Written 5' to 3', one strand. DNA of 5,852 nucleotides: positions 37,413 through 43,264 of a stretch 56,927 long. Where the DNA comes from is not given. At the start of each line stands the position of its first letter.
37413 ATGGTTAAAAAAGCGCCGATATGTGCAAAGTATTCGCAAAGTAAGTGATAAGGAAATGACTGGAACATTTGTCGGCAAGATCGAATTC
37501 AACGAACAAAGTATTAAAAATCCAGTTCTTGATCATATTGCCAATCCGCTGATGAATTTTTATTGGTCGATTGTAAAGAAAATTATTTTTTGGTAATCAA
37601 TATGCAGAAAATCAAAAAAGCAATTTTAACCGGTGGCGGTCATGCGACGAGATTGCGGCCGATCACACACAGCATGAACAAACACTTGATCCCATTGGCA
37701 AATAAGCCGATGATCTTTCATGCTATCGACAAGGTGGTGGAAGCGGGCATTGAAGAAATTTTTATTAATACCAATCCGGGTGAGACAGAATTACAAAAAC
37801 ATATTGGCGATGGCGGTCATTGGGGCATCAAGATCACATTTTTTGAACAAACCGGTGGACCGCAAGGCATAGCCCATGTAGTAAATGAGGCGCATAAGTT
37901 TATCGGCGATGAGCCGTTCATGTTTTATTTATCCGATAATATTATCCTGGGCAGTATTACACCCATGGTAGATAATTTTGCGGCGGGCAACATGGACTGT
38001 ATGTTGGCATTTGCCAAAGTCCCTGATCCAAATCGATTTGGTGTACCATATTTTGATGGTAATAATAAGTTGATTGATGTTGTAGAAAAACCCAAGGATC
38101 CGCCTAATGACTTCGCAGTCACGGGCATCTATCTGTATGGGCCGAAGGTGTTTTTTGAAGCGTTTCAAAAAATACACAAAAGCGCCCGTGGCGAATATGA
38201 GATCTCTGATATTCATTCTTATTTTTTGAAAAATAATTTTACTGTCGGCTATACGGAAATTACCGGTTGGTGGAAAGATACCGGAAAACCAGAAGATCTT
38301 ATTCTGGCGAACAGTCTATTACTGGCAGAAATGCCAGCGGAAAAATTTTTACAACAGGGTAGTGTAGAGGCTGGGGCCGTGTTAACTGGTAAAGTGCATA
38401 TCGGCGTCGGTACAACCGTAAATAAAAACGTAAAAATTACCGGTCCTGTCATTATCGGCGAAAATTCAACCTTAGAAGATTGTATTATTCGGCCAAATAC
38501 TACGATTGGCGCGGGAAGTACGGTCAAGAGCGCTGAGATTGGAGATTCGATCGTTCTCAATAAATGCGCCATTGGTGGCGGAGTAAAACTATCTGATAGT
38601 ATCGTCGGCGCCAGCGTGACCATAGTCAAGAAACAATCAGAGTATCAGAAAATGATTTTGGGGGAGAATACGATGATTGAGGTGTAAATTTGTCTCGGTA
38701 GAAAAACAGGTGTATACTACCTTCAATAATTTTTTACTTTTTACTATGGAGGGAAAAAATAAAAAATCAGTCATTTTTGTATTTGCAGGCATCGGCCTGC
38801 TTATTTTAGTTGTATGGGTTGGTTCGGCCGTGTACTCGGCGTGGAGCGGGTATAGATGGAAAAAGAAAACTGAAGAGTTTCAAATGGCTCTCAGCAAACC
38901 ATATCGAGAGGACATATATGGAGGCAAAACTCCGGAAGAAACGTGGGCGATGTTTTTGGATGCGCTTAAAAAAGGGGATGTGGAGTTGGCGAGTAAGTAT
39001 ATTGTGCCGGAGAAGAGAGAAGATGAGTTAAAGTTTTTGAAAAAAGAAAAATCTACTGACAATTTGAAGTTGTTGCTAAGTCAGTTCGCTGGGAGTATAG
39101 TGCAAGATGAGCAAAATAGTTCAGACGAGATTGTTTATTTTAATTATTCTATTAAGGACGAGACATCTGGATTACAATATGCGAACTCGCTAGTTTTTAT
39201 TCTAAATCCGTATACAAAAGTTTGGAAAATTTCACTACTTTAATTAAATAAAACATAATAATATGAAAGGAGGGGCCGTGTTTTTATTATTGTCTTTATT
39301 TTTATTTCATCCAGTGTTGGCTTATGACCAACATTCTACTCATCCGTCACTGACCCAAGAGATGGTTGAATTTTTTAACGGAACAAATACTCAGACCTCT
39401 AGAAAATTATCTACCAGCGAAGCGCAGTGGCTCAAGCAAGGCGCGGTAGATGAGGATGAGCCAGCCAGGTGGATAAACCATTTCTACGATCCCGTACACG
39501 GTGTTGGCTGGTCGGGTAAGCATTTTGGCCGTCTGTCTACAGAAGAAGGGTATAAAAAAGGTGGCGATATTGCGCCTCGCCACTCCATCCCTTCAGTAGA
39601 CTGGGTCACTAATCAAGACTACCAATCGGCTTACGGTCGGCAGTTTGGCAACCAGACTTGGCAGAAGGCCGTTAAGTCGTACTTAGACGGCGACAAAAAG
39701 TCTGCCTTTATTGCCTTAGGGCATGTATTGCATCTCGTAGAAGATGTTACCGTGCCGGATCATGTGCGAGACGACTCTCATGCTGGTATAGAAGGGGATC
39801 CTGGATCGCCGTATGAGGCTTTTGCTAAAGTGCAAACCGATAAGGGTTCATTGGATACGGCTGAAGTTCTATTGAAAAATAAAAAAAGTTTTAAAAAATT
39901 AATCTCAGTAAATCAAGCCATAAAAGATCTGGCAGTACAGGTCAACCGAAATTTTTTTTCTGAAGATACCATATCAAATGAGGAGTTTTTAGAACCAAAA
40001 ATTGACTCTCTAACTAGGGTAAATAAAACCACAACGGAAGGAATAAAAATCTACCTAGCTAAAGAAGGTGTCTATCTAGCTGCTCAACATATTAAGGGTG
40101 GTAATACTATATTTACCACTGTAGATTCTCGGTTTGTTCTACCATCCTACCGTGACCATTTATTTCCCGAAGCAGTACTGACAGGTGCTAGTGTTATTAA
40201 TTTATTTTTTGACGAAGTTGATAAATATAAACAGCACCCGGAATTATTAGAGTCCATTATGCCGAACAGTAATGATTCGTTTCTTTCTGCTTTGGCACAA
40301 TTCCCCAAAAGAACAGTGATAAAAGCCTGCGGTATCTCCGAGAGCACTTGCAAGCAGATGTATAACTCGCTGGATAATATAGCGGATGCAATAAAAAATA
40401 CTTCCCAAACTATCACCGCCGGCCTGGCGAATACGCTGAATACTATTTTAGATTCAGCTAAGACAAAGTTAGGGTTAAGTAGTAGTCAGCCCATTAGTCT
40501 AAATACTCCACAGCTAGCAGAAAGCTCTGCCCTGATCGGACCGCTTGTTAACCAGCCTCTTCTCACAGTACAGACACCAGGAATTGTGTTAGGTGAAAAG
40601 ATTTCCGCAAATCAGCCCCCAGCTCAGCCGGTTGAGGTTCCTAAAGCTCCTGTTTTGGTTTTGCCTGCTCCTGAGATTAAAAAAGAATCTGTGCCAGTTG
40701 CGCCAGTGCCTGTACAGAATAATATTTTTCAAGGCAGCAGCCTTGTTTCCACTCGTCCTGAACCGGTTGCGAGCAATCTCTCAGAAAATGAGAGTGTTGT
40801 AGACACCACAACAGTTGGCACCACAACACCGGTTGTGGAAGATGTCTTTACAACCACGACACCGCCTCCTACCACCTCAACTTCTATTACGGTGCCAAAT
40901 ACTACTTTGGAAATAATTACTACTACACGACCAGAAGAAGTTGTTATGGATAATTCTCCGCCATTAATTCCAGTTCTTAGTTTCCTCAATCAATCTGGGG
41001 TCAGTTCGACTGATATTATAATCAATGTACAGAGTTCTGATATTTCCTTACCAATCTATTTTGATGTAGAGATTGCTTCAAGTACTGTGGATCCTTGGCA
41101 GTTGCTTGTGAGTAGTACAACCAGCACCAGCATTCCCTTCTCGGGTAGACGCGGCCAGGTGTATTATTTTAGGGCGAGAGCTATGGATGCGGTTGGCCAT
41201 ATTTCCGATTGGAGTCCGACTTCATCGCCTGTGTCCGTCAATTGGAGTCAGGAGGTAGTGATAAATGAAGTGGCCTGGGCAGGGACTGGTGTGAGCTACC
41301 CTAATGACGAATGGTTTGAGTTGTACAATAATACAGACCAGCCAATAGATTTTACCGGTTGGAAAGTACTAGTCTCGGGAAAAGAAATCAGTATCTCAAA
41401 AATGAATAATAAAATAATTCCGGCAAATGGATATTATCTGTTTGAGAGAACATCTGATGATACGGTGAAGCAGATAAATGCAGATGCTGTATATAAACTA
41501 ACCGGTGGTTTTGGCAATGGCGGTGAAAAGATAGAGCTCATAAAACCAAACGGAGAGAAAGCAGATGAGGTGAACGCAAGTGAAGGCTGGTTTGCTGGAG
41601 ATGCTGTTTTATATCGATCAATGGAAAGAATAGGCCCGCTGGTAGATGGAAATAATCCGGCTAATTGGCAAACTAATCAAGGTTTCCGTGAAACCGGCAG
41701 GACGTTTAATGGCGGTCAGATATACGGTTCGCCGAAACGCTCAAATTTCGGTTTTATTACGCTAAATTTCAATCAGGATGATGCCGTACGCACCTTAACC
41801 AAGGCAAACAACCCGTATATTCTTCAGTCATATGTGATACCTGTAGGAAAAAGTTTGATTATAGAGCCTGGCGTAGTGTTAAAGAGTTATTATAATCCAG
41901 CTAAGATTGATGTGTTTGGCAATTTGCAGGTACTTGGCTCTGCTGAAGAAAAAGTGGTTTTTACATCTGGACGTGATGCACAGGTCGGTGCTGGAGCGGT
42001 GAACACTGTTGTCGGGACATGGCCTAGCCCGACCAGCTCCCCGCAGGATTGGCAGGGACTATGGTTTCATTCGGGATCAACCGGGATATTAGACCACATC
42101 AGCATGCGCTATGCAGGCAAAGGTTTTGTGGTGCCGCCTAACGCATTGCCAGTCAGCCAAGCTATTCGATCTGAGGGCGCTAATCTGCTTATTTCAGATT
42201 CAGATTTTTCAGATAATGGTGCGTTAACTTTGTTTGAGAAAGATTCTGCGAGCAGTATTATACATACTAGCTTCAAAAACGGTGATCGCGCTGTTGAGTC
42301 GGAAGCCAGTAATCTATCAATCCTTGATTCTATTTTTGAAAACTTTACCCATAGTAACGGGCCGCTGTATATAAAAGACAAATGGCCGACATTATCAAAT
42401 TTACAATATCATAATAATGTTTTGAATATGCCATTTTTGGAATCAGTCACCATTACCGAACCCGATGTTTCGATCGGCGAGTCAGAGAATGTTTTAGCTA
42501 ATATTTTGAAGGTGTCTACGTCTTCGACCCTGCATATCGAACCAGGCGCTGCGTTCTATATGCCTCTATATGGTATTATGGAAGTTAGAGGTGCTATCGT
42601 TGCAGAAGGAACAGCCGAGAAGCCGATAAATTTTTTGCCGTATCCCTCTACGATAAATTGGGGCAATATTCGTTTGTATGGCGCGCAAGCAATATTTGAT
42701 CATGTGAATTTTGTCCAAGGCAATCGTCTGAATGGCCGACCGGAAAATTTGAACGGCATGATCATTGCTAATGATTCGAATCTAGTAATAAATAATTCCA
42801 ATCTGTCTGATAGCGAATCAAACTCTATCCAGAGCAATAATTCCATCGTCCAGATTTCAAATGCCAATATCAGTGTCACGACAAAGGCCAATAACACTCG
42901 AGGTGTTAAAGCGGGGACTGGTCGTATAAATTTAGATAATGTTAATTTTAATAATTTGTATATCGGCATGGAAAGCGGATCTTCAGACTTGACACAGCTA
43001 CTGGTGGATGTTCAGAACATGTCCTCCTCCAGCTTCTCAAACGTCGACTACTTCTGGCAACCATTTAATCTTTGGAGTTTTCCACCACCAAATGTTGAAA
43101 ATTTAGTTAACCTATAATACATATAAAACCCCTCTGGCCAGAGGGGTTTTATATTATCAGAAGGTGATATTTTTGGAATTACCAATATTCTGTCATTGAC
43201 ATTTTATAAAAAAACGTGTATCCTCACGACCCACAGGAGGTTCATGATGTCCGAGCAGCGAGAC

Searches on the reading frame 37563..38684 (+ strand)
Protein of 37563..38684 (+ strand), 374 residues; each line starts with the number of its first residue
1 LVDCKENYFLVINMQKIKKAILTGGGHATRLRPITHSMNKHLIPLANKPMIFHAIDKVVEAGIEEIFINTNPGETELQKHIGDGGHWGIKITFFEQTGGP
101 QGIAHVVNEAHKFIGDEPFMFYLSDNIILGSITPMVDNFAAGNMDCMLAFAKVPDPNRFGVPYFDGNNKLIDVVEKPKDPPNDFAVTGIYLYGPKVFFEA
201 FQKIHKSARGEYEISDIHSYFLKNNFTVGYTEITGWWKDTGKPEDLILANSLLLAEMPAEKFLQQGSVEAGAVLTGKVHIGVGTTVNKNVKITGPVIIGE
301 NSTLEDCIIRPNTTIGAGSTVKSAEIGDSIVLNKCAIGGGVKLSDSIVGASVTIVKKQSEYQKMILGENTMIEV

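Call 84: search_protein_families(library=pfam, proteins=[window:37563-38684:+], max_evalue=0.01)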
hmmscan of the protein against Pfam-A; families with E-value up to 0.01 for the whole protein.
window:37563-38684:+ (374 aa): 6 families
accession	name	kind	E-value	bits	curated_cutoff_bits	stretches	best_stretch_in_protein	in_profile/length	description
PF00483.29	NTP_transferase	-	2.8e-48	165.1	21.2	1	19-253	1-242/245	Nucleotidyl transferase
PF25084.1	LbH_EIF2B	-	7.6e-11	42.4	54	2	305-372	14-81/105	EIF2B subunit epsilon LbH domain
PF12804.13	NTP_transf_3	-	1e-06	29.4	27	1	21-126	2-96/160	MobA-like NTP transferase domain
PF24894.1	Hexapep_GlmU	-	8.1e-06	26.3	23.3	1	312-372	18-77/104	GlmU-like, C-terminal hexapeptide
PF00132.30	Hexapep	-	7.2e-05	22.8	27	0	278-304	2-28/36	Bacterial transferase hexapeptide (six repeats)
PF02348.25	CTP_transf_3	-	0.0039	17.5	22.6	1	39-71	15-48/217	Cytidylyltransferase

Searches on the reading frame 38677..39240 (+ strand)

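Call 84: search_protein_families(library=pfam, proteins=[window:38677-39240:+], max_evalue=0.01)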
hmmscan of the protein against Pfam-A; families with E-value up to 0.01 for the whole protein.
window:38677-39240:+ (188 aa): 1 family
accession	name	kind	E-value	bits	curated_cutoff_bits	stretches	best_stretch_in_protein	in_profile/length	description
PF12870.14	DUF4878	-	0.001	19.8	24.1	1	82-128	4-51/112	Domain of unknown function (DUF4878)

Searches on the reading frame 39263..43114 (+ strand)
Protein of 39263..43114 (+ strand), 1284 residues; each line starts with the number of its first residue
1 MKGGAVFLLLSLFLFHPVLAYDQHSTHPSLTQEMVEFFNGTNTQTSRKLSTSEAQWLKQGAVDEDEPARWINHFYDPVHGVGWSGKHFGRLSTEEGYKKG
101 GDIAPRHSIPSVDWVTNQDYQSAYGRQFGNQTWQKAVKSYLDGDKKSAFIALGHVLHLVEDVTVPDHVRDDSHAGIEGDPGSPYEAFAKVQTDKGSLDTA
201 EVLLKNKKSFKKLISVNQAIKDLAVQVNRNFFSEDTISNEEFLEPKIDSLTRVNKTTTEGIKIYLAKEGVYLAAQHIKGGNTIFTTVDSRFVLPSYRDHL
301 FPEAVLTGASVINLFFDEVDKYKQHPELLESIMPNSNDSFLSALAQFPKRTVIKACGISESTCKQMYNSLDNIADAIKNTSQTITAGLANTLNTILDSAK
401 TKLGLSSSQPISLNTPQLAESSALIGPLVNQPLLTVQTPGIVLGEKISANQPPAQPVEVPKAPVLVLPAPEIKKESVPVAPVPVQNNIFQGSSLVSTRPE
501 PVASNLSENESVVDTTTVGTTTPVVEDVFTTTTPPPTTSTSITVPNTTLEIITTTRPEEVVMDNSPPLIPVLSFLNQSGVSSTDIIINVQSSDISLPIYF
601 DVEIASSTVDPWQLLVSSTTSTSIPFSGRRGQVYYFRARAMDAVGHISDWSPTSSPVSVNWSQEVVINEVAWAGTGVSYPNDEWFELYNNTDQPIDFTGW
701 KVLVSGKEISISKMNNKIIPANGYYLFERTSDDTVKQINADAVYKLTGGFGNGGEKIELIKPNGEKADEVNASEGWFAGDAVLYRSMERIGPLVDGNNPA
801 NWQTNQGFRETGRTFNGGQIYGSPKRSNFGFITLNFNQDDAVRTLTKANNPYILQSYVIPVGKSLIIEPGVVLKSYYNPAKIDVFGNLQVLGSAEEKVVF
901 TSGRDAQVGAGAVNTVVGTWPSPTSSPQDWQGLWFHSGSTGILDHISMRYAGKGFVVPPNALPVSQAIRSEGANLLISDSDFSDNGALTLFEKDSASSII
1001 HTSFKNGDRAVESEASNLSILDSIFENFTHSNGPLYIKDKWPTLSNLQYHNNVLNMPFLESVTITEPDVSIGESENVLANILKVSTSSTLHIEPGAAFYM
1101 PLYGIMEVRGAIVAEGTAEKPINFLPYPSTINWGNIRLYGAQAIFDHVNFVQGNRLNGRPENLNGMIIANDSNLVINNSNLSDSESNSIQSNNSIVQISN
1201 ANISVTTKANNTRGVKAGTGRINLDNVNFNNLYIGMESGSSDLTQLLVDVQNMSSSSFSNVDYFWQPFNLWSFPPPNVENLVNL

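Call 84: search_protein_families(library=pfam, proteins=[window:39263-43114:+], max_evalue=0.01)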
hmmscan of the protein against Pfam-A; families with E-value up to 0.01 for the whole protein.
window:39263-43114:+ (1284 aa): 1 family
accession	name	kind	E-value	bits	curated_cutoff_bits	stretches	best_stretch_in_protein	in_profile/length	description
PF00932.25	LTD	-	5.8e-12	46.4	34.3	1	663-771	6-106/109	Lamin Tail Domain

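Call 89: list_cluster_members(proteins=[P0028, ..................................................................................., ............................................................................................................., window:39263-43114:+, P0015, P0021])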
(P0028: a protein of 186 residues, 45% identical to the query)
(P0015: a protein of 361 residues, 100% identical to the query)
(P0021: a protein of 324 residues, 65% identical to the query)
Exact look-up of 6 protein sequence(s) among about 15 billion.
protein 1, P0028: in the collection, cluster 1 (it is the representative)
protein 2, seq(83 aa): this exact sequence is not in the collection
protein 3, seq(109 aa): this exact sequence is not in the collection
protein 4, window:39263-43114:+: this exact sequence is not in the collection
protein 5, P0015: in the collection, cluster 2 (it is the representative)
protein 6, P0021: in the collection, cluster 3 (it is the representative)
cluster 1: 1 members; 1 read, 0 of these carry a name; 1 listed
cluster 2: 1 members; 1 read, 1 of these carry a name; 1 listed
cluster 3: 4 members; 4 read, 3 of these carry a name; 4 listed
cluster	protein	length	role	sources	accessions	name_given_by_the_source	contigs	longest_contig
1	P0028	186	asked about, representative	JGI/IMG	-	-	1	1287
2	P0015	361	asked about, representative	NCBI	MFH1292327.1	MAG: radical SAM protein [bacterium]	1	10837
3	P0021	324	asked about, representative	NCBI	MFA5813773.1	MAG: radical SAM protein [Patescibacteria group bacterium]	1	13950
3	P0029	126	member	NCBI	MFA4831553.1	MAG: hypothetical protein WC618_05340 [Patescibacteria group bacterium]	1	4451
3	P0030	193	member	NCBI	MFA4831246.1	MAG: radical SAM protein, partial [Patescibacteria group bacterium]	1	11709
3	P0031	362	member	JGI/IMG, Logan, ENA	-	-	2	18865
